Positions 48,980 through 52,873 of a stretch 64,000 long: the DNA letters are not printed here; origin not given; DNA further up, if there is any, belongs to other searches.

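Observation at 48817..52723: Ferredoxin gene coupled to a single-chain GltD/NfnB-like + PyrK/NfnA-like Fe-S flavoprotein (1197 aa)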

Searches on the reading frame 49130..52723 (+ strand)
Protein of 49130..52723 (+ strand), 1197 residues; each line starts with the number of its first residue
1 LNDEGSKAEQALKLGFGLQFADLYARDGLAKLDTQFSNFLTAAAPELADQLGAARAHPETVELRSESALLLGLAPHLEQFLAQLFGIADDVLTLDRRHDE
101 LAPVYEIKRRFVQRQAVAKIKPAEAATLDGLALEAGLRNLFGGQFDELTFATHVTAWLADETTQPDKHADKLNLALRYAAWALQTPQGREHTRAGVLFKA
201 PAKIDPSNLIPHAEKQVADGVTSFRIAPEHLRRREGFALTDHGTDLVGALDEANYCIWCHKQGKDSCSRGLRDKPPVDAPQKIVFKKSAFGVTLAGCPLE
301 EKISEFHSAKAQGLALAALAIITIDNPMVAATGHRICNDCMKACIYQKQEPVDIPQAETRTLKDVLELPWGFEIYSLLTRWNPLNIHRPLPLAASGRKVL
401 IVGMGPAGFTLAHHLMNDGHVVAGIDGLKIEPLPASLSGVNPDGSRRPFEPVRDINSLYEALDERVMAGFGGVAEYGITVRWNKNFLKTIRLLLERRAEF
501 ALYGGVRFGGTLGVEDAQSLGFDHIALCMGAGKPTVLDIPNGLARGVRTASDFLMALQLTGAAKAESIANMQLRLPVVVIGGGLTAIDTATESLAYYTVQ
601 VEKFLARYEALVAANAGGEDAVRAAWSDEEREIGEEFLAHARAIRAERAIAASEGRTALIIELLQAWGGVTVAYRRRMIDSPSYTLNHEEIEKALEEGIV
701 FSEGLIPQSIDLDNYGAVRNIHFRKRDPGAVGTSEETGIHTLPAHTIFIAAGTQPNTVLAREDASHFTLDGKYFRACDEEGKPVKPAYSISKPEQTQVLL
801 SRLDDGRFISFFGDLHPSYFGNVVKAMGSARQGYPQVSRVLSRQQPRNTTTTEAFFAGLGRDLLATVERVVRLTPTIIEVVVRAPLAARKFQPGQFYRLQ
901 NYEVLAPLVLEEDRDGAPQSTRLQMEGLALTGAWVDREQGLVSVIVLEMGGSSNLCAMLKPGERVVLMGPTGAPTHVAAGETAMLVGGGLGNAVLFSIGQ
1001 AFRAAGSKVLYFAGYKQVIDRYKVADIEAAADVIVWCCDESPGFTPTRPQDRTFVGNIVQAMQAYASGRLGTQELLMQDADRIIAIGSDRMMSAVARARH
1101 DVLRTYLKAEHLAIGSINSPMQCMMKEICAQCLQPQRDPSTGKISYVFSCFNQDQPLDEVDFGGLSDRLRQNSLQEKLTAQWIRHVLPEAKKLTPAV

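Call 3: search_protein_families(library=pfam, proteins=[window:49130-52723:+], max_evalue=0.01)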
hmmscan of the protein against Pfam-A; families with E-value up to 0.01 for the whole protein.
window:49130-52723:+ (1197 aa): 2 families
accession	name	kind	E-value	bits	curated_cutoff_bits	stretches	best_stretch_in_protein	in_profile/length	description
PF07992.20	Pyr_redox_2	-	4.2e-10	40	26.1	1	398-592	2-160/291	Pyridine nucleotide-disulphide oxidoreductase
PF14691.11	Fer4_20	-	1.8e-05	24.9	25.8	1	295-358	34-101/113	Dihydroprymidine dehydrogenase domain II, 4Fe-4S cluster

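Call 4: search_protein_families(library=ncbifam, proteins=[window:49130-52723:+], max_evalue=0.01)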
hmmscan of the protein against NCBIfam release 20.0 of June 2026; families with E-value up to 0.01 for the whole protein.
window:49130-52723:+ (1197 aa): 18 families
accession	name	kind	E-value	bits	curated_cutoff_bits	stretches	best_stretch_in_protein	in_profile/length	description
NF005128.0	PRK06567.1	equivalog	2.8e-232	773.7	1072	2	12-1011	1-923/1031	putative bifunctional glutamate synthase subunit beta/2-polyprenylphenol hydroxylase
NF009414.0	PRK12778.1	equivalog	7.1e-34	117.1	1103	4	873-1014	10-132/752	bifunctional dihydroorotate dehydrogenase B NAD binding subunit/NADPH-dependent glutamate synthase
TIGR01316.1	gltA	equivalog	2.6e-22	79.2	471.75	3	470-594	168-292/449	NADPH-dependent glutamate synthase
NF009415.0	PRK12779.1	equivalog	2.8e-22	78.5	1519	3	866-1151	653-908/944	putative bifunctional glutamate synthase subunit beta/2-polyprenylphenol hydroxylase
NF009413.0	PRK12775.1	equivalog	5.3e-21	74.2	1895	2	925-1042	42-161/1006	putative trifunctional 2-polyprenylphenol hydroxylase/glutamate synthase subunit beta/ferritin domain-containing protein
NF009410.0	PRK12771.1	subfamily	2.5e-20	72.6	516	2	470-757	173-384/566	NAD(P)-binding protein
NF009454.0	PRK12814.1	equivalog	2.1e-16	59.4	916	3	471-616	229-365/657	putative NADPH-dependent glutamate synthase small subunit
TIGR03315.1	Se_ygfK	equivalog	2.8e-16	58.1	835.3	2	294-423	448-564/1012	putative selenate reductase subunit YgfK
NF004862.0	PRK06222.1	subfamily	6e-16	58.8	220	1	872-1097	9-198/281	sulfide/dihydroorotate dehydrogenase-like FAD/NAD-binding protein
NF009409.0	PRK12770.1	subfamily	5.2e-14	52.1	343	1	522-601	120-200/360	putative glutamate synthase subunit beta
TIGR01317.1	GOGAT_sm_gam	subfamily_domain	1.5e-11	43.8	447.7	2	290-423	51-170/485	glutamate synthase small subunit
TIGR01318.1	gltD_gamma_fam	subfamily_domain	4.6e-10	38.7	482.95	1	470-610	176-318/467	glutamate synthase, small subunit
NF009408.0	PRK12769.1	equivalog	2.1e-09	36.1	1003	0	668-758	493-587/659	formate-dependent uric acid utilization protein AegA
NF000799.0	PRK00054.1-4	equivalog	2.2e-09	36.8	314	1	932-1043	57-171/258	dihydroorotate dehydrogenase electron transfer subunit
NF000796.0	PRK00054.1-1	equivalog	1.6e-07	30.9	224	1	943-1132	54-214/254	dihydroorotate dehydrogenase electron transfer subunit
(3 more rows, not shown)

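Call 6: search_solved_structures(query=window:49130-52723:+, max_evalue=0.01, show_alignments=2)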
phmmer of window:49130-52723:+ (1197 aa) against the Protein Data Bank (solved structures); distinct sequences matched with E-value up to 0.01: 8.
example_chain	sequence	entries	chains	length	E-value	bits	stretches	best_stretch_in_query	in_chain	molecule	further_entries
5vj7_A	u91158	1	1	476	3.1e-12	48.5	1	471-594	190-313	Oxidoreductase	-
5jca_L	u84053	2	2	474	3.7e-10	41.6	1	462-594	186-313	NADH-dependent Ferredoxin:NADP Oxidoreductase (NfnI) subunit alpha | NADH-dependent Ferredoxin:NADP Oxidoreductase subunit alpha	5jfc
4ylf_A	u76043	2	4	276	1.9e-09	39.3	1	904-1044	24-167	Dihydroorotate dehydrogenase B (NAD(+)), electron transfer subunit homolog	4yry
5jca_S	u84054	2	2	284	3.7e-09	38.3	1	900-1039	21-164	NADH-dependent Ferredoxin:NADP Oxidoreductase (NfnI) subunit beta | NADH-dependent Ferredoxin:NADP Oxidoreductase subunit beta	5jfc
4ylf_B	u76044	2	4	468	4.8e-06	28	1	471-596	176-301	Dihydropyrimidine dehydrogenase subunit A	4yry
7mfm_I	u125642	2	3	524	4.8e-06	28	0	471-604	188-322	Glutamate synthase (NADPH) small chain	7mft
9bov_A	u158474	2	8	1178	7.5e-05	24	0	467-596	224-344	Molybdopterin oxidoreductase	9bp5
8oh5_C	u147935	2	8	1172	0.0031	18.7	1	297-423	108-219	Formate dehydrogenase-O, major subunit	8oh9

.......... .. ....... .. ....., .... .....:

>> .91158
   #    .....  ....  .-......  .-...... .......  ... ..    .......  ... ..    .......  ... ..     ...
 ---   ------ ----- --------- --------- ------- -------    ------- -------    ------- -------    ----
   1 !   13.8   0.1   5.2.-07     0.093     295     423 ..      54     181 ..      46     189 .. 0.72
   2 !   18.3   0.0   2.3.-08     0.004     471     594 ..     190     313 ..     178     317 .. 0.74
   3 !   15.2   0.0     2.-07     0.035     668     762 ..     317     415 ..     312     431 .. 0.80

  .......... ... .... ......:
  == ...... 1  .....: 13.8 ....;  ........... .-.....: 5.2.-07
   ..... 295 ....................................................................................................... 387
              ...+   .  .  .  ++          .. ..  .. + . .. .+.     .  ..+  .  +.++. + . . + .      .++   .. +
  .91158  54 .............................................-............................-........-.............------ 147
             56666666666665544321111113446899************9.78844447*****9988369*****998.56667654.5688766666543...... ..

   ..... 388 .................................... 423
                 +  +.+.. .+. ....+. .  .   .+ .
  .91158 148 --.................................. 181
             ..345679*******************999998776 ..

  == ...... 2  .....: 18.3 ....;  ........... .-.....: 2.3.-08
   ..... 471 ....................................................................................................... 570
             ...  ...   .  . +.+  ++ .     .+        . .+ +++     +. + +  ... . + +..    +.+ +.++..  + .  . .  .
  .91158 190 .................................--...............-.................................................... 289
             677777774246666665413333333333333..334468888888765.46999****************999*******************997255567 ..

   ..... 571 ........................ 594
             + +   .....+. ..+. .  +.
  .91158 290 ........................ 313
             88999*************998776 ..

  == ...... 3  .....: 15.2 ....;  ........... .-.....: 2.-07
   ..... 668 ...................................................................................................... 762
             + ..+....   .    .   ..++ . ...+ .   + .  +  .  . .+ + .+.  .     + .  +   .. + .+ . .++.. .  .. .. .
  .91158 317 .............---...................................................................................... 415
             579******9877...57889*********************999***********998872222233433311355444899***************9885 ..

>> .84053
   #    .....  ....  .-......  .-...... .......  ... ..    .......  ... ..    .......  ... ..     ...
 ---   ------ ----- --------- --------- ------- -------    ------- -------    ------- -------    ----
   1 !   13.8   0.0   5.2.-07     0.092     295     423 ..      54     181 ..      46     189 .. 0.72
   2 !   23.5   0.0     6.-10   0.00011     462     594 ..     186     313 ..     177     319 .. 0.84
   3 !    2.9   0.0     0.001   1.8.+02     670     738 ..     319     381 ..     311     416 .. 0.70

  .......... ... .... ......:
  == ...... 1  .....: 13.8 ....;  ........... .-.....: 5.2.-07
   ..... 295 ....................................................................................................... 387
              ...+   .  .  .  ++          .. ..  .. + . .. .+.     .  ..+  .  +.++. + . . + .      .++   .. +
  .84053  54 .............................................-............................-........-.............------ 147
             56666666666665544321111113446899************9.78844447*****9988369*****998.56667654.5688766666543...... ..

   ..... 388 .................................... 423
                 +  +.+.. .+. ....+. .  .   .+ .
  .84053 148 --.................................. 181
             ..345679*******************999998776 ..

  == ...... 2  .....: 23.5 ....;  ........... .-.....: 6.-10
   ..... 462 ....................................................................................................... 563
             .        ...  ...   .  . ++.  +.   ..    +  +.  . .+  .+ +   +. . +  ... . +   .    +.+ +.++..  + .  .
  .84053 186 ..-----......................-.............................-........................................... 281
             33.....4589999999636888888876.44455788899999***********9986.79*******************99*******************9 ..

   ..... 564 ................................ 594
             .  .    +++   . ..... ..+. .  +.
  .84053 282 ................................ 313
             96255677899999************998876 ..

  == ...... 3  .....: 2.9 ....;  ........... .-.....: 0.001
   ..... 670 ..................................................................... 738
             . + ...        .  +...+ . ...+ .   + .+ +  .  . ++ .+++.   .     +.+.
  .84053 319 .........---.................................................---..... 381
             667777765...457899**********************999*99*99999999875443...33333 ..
